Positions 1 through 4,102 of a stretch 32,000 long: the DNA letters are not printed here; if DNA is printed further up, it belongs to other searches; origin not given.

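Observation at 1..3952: Untracked giant ORF: a prepilin/PilX-like, polyglycine-rich surface protein of more than 1,317 aa hidden under antisense artefacts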

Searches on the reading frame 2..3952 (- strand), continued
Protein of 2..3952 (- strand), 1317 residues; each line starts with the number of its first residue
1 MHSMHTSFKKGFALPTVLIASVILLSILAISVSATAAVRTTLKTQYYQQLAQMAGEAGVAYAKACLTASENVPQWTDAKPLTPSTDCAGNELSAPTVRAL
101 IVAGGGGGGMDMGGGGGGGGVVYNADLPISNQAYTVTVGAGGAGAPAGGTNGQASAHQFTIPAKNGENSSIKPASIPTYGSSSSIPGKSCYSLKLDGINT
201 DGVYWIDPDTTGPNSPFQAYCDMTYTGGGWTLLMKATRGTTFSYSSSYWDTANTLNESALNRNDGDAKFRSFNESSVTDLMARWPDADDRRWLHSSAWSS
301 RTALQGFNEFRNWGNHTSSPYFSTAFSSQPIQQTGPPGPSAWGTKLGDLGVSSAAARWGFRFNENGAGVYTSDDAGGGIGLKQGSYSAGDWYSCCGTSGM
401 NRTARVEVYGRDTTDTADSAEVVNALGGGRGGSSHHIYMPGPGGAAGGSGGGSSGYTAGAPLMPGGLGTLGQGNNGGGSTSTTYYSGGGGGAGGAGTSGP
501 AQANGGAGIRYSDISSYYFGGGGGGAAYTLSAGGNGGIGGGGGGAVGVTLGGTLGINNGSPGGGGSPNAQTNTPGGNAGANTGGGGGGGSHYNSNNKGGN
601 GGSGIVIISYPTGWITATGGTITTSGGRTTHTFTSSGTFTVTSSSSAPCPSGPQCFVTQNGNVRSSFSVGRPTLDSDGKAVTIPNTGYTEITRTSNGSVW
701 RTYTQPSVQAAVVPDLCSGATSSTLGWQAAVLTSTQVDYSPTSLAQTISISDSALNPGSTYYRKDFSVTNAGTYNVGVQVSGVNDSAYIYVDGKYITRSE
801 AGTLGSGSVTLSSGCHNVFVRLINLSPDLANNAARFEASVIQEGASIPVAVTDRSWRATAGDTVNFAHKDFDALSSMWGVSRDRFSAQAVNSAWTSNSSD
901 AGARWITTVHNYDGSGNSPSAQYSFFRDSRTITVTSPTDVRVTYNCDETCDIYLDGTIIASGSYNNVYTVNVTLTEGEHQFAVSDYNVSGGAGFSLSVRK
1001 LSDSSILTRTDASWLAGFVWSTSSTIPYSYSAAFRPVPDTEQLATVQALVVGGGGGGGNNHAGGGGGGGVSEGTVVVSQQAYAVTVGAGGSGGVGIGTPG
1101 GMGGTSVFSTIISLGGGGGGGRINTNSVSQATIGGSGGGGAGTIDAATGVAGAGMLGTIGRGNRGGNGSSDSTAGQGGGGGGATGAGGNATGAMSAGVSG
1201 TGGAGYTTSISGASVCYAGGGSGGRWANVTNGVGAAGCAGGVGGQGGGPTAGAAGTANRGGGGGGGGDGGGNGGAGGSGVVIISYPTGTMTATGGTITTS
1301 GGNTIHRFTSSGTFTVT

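Call 15: search_solved_structures(query=window:2-3952:-, max_evalue=1, show_alignments=2)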
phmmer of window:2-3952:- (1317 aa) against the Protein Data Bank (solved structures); distinct sequences matched with E-value up to 1: 52.
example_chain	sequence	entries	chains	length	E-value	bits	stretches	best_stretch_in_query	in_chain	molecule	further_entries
7zmk_A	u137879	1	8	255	3.5e-05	24.8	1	190-242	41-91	Microfibril-associated glycoprotein 4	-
8un7_A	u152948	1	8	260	3.8e-05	24.7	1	190-242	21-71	Microfibril-associated glycoprotein 4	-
4m7f_A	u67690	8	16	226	4.8e-05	24.3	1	188-242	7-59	Fibrinogen C domain-containing protein 1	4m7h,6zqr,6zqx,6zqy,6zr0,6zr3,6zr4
3bvh_B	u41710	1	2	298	0.00018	22.4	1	185-241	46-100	Fibrinogen beta chain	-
1re3_B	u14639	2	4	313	0.00019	22.3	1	185-241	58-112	Fibrinogen beta chain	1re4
1lt9_B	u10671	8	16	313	0.00019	22.3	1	185-241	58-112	Fibrinogen beta chain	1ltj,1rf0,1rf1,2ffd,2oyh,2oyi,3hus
2z4e_B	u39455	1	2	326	0.00021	22.2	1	185-241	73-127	Fibrinogen beta chain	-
3e1i_B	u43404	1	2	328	0.00021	22.2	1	185-241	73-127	Fibrinogen beta chain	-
1fza_B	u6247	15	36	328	0.00021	22.2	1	185-241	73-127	FIBRINOGEN | FIBRIN | Fibrin beta chain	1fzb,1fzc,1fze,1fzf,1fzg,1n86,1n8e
3h32_B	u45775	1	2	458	0.00035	21.5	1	185-241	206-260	Fibrinogen beta chain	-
3ghg_B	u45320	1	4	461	0.00035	21.5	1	185-241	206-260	Fibrinogen beta chain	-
1lwu_B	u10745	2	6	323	0.00036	21.4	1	185-241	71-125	Fibrinogen beta chain | Fibrin beta chain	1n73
1ei3_B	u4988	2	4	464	0.00068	20.5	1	185-241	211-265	FIBRINOGEN | Fibrinogen beta chain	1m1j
6y41_A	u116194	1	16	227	0.0012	19.7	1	184-244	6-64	Angiopoietin-related protein 2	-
4wmo_F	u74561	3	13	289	0.0017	19.2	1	188-272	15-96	XEEL protein | Xenopus Embryonic Epidermal Lectin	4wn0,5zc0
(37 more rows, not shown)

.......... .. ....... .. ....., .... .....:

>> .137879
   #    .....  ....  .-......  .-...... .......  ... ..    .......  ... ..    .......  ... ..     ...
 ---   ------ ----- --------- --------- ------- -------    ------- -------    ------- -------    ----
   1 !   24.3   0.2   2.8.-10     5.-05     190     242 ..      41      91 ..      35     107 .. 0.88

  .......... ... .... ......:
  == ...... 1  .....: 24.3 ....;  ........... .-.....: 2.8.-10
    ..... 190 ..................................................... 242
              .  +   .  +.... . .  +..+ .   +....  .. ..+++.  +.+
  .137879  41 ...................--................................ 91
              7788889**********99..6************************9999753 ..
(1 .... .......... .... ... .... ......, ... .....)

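Call 25: find_encoding_contigs(protein=P0001, flank=10000, max_places=3)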
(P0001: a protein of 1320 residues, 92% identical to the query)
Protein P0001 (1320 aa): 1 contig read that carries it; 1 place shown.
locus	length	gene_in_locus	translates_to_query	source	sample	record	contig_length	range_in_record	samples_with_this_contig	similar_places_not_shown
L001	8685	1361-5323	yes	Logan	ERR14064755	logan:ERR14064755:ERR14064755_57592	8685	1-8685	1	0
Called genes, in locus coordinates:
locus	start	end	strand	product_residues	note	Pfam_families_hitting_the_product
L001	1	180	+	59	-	?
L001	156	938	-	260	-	PF00561:Abhydrolase_1, PF12146:Hydrolase_4, PF12697:Abhydrolase_6, PF06821:Ser_hydrolase (faint)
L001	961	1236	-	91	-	PF00462:Glutaredoxin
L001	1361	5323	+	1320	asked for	PF21722:Gly_rich_2, PF00147:Fibrinogen_C, PF01410:COLFI (weak), PF21722:Gly_rich_2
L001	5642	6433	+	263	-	PF00119:ATP-synt_A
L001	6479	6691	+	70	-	PF00137:ATP-synt_C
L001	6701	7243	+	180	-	PF00430:ATP-synt_B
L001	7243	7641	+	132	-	PF00213:OSCP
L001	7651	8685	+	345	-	?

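Call 26: find_encoding_contigs(protein=P0115, flank=10000, max_places=3)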
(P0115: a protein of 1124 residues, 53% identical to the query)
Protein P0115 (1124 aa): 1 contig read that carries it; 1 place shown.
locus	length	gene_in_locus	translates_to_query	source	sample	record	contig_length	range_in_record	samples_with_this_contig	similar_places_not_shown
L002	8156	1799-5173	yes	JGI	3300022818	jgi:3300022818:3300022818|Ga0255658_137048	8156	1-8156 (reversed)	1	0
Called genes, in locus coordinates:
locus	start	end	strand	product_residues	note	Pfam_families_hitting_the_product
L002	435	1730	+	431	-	PF07953:Toxin_R_bind_N (faint), PF13385:Laminin_G_3, PF02973:Sialidase (weak)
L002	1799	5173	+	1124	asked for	PF21722:Gly_rich_2, PF00147:Fibrinogen_C (weak)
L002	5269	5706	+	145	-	PF07963:N_methyl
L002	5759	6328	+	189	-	PF07963:N_methyl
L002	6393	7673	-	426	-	PF00464:SHMT, PF00155:Aminotran_1_2 (weak)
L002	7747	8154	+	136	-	?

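Call 40: find_encoding_contigs(protein=P0057, flank=10000, max_places=2)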
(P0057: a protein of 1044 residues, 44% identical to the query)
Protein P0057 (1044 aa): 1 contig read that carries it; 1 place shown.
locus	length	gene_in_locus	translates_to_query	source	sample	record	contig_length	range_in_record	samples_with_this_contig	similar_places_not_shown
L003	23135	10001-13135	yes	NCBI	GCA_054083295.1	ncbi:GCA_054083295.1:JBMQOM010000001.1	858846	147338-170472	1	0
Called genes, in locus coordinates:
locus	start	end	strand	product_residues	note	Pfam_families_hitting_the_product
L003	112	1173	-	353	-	-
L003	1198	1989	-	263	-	-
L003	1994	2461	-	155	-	PF00293:NUDIX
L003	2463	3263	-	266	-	PF03372:Exo_endo_phos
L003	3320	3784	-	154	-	PF01668:SmpB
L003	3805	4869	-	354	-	PF13439:Glyco_transf_4 (weak), PF00534:Glycos_transf_1, PF13692:Glyco_trans_1_4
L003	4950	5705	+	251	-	PF00535:Glycos_transf_2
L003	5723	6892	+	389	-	PF13477:Glyco_trans_4_2 (weak), PF20706:GT4-conflict (faint), PF13439:Glyco_transf_4, PF13579:Glyco_trans_4_4, PF00534:Glycos_transf_1, PF13692:Glyco_trans_1_4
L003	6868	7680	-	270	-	PF00561:Abhydrolase_1, PF12146:Hydrolase_4, PF12697:Abhydrolase_6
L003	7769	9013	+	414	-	-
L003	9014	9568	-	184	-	-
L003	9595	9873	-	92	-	PF00462:Glutaredoxin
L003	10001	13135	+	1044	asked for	PF21722:Gly_rich_2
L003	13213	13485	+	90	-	PF09527:ATPase_gene1 (faint)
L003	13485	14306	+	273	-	PF00119:ATP-synt_A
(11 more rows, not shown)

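Call 41: find_encoding_contigs(protein=P0047, flank=10000, max_places=2)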
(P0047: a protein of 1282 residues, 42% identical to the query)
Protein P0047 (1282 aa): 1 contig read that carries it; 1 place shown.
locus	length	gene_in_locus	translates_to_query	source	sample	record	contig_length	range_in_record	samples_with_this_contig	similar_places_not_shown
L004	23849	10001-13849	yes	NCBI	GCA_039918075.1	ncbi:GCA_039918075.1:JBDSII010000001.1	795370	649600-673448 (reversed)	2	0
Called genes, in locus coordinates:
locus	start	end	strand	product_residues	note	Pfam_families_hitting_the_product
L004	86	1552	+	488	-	PF08308:PEGA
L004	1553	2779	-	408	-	PF04203:Sortase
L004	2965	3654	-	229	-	-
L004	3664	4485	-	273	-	-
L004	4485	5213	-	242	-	-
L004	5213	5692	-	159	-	PF00293:NUDIX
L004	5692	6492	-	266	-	PF03372:Exo_endo_phos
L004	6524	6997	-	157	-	PF01668:SmpB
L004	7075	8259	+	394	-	PF13477:Glyco_trans_4_2 (weak), PF13439:Glyco_transf_4, PF13579:Glyco_trans_4_4, PF00534:Glycos_transf_1, PF13692:Glyco_trans_1_4, PF13524:Glyco_trans_1_2 (weak)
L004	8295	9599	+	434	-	PF13439:Glyco_transf_4, PF13579:Glyco_trans_4_4 (weak), PF00534:Glycos_transf_1, PF13692:Glyco_trans_1_4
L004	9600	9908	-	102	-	PF00462:Glutaredoxin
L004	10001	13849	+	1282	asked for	PF21722:Gly_rich_2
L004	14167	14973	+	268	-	PF00119:ATP-synt_A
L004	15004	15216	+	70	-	PF00137:ATP-synt_C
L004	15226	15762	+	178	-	PF00430:ATP-synt_B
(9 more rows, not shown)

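Call 50: search_protein_families(library=phrogs, proteins=[window:2-3952:-], max_evalue=0.01)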
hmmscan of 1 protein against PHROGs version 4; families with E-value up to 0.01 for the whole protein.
window:2-3952:- (1317 aa): 3 families
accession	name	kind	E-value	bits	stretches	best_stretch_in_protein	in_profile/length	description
phrog_2295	-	unknown function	1.2e-80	273.5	3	683-1316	251-892/1183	-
phrog_6202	-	tail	3.5e-09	37.3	1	737-1200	270-630/636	tail fiber protein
phrog_863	-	tail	1.2e-05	25.5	1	1044-1206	418-598/690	tail fiber assembly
